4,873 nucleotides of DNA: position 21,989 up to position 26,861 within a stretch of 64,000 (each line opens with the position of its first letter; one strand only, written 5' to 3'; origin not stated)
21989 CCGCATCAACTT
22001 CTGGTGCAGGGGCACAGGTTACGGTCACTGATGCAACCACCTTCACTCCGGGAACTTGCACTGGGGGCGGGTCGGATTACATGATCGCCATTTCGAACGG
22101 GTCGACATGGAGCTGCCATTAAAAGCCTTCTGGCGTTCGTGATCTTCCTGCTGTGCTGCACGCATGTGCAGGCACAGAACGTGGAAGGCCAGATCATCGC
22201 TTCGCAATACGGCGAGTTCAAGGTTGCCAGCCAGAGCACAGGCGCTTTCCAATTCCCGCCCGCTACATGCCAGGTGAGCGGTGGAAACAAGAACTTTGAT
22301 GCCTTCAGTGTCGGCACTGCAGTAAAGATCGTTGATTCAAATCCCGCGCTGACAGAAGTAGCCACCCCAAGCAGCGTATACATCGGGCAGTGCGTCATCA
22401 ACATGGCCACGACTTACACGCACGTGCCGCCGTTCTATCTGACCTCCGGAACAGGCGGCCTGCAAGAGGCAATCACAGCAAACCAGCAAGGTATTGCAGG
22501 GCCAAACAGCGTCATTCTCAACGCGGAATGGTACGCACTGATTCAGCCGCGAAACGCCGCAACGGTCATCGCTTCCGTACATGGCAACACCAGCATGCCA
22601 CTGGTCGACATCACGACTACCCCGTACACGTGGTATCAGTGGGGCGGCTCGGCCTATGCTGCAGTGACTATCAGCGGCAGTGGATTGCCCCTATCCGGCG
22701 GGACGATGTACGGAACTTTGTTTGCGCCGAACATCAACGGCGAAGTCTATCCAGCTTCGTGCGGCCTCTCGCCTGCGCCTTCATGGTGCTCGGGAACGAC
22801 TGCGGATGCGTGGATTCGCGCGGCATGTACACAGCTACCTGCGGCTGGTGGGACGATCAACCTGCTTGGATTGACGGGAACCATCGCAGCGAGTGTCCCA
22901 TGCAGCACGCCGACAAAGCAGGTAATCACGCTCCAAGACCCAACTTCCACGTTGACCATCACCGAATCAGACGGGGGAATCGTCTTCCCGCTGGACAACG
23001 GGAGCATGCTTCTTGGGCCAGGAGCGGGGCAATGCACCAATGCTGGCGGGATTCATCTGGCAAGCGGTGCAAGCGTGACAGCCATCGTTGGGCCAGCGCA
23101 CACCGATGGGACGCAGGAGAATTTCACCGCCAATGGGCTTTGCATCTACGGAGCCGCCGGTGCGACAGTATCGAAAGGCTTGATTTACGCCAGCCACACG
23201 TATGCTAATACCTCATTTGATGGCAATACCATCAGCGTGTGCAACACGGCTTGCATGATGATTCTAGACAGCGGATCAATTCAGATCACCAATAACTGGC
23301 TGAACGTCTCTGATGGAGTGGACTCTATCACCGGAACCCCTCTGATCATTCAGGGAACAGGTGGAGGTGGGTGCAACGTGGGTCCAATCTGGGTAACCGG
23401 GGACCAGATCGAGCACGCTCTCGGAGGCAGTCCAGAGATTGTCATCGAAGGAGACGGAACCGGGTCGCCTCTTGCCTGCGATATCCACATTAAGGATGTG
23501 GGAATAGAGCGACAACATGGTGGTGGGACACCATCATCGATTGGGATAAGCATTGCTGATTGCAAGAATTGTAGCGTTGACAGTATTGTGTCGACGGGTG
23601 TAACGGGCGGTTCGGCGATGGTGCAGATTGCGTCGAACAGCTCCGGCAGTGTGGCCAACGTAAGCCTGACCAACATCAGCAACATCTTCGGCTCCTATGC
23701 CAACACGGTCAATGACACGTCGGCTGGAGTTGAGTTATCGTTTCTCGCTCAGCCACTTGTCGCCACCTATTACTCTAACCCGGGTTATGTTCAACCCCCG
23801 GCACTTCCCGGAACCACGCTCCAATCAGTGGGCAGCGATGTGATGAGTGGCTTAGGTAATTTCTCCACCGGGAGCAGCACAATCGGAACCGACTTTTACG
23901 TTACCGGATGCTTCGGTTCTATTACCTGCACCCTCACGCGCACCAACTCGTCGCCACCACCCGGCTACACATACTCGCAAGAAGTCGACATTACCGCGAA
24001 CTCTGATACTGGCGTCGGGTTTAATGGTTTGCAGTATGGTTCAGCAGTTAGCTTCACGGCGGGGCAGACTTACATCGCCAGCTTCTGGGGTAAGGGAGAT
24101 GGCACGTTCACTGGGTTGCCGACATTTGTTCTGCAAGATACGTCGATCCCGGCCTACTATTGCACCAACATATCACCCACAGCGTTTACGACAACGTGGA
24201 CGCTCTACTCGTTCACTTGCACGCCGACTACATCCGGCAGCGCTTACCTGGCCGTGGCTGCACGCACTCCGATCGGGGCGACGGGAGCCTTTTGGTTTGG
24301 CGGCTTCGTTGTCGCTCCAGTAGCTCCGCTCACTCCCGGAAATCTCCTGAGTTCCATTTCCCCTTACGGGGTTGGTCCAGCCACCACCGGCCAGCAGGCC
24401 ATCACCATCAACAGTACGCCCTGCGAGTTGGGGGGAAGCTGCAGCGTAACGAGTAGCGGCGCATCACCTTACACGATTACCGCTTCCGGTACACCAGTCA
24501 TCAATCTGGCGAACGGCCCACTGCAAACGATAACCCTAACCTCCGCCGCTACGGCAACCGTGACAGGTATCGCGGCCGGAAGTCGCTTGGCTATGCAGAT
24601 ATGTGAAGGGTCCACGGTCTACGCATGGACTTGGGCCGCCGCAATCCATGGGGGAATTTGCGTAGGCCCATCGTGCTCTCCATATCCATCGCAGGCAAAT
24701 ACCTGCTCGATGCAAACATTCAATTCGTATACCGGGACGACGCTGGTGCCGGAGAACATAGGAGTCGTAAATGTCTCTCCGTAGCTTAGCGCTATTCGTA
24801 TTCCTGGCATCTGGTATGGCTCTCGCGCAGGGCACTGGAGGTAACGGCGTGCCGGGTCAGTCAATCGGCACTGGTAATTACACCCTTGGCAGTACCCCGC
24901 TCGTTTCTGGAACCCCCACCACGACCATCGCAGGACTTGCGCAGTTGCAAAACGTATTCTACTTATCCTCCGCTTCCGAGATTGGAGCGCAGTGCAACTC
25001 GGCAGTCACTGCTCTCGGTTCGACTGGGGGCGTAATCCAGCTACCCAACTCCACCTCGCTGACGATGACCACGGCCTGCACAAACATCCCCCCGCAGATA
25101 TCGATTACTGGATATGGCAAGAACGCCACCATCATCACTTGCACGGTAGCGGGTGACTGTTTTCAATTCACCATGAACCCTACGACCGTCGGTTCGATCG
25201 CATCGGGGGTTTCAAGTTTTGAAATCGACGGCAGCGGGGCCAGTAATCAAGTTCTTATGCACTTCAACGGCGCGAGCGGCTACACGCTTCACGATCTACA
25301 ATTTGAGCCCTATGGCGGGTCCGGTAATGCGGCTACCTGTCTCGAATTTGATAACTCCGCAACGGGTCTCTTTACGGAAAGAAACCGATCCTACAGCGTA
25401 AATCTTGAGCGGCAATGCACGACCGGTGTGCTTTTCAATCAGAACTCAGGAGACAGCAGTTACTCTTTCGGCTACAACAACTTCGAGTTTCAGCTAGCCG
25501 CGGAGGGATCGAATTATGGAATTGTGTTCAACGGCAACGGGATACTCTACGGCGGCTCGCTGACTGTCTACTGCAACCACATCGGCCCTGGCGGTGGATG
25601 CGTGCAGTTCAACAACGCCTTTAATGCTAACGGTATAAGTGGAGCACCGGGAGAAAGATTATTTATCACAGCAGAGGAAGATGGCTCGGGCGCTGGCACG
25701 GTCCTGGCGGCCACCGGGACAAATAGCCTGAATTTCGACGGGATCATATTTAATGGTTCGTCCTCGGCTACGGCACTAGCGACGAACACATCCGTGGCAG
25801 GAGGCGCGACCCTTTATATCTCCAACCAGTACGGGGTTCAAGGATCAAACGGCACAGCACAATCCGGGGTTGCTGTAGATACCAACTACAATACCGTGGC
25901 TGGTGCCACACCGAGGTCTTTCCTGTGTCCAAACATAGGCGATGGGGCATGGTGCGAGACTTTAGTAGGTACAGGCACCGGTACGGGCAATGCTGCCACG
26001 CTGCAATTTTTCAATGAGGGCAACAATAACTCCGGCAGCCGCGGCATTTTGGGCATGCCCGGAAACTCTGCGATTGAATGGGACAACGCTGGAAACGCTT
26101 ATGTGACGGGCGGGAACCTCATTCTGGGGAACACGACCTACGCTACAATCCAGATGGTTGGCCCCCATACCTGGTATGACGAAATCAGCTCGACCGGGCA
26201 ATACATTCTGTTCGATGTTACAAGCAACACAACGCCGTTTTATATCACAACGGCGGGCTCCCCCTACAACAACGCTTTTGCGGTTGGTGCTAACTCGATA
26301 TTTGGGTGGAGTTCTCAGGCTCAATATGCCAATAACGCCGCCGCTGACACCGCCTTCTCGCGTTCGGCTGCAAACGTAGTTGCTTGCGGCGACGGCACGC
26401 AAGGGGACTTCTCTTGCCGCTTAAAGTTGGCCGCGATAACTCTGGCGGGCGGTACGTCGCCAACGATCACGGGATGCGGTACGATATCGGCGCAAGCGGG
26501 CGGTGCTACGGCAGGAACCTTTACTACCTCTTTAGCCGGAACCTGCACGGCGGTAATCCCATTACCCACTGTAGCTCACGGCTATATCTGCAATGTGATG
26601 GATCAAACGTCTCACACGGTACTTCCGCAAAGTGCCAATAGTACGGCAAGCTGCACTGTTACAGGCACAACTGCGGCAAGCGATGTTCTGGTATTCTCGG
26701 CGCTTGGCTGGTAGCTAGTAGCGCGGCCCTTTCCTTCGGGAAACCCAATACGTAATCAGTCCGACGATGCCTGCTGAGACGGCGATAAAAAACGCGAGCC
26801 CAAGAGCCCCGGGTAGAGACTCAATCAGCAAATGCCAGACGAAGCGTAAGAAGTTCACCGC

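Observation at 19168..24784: Four paralogues share a ~165-aa N-terminal domain but have unrelated C-terminal bodies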

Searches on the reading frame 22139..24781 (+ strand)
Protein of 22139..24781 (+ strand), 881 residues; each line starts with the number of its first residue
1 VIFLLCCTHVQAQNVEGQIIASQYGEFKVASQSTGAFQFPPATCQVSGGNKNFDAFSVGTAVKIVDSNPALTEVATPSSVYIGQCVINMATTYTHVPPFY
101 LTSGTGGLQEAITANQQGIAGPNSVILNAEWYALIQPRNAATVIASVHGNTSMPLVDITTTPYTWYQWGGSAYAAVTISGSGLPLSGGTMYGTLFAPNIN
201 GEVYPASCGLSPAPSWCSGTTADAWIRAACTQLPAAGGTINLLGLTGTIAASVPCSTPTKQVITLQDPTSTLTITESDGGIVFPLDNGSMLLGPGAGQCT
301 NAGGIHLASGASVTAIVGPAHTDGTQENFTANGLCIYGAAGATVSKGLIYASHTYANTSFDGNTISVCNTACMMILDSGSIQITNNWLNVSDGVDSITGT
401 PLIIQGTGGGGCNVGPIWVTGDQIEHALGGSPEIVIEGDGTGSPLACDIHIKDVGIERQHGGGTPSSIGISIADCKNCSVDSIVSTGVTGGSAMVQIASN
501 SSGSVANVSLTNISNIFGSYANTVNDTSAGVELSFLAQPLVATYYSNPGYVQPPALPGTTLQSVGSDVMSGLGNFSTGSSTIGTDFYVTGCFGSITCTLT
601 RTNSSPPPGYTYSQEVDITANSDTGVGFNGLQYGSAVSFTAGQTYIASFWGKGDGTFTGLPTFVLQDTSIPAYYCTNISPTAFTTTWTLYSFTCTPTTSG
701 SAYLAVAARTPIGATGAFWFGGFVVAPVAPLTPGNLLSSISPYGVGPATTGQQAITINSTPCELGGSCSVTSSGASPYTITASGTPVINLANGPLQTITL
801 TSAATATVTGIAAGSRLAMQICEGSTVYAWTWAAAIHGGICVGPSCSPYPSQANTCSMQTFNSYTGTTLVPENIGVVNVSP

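Call 10: search_protein_families(library=pfam, proteins=[window:22139-24781:+], max_evalue=0.1)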
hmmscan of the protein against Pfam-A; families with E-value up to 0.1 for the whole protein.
window:22139-24781:+ (881 aa): 1 family
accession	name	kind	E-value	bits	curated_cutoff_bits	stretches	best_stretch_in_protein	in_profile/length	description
PF02018.23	CBM_4_9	-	0.0026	18.6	25.9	1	625-705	46-128/136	Carbohydrate binding domain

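Call 52: search_dna_similar(query=window:22139-24781:+, collection=phages, mode=protein, max_evalue=0.01, max_rows=15)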
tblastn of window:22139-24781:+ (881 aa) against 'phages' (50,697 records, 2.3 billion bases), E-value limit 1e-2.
No match.

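Call 93: search_protein_families(library=ncbifam, proteins=[window:22139-24781:+], max_evalue=0.01)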
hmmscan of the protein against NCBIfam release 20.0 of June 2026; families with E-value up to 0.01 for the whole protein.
window:22139-24781:+ (881 aa): 0 families

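Call 95: search_protein_families(library=phrogs, proteins=[window:22139-24781:+], max_evalue=0.01)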
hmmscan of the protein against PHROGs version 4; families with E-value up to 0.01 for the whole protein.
window:22139-24781:+ (881 aa): 0 families

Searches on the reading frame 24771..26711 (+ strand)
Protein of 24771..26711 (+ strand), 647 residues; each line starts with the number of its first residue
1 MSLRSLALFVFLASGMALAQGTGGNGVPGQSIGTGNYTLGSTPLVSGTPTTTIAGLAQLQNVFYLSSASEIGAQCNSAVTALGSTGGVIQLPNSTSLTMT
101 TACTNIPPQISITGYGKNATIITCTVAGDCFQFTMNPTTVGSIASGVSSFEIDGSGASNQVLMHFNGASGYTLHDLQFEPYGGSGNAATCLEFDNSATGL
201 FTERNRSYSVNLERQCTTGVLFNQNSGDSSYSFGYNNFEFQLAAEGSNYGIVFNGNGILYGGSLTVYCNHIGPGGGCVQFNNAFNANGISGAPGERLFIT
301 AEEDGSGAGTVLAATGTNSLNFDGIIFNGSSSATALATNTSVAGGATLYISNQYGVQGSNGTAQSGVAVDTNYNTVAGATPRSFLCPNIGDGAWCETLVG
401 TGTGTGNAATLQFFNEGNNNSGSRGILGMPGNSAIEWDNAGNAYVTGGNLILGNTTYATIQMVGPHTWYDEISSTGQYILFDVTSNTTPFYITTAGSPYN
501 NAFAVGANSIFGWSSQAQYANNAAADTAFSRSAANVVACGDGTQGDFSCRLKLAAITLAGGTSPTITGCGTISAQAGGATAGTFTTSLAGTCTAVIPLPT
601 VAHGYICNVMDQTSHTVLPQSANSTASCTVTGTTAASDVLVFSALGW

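Call 10: search_protein_families(library=pfam, proteins=[window:24771-26711:+], max_evalue=0.1)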
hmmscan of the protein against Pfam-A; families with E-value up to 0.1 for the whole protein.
window:24771-26711:+ (647 aa): 0 families

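Call 12: search_protein_families(library=phrogs, proteins=[window:24771-26711:+], max_evalue=0.01)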
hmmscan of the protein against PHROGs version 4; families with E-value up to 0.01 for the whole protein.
window:24771-26711:+ (647 aa): 0 families

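Call 93: search_protein_families(library=ncbifam, proteins=[window:24771-26711:+], max_evalue=0.01)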
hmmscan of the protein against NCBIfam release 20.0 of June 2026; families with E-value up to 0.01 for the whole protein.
window:24771-26711:+ (647 aa): 0 families
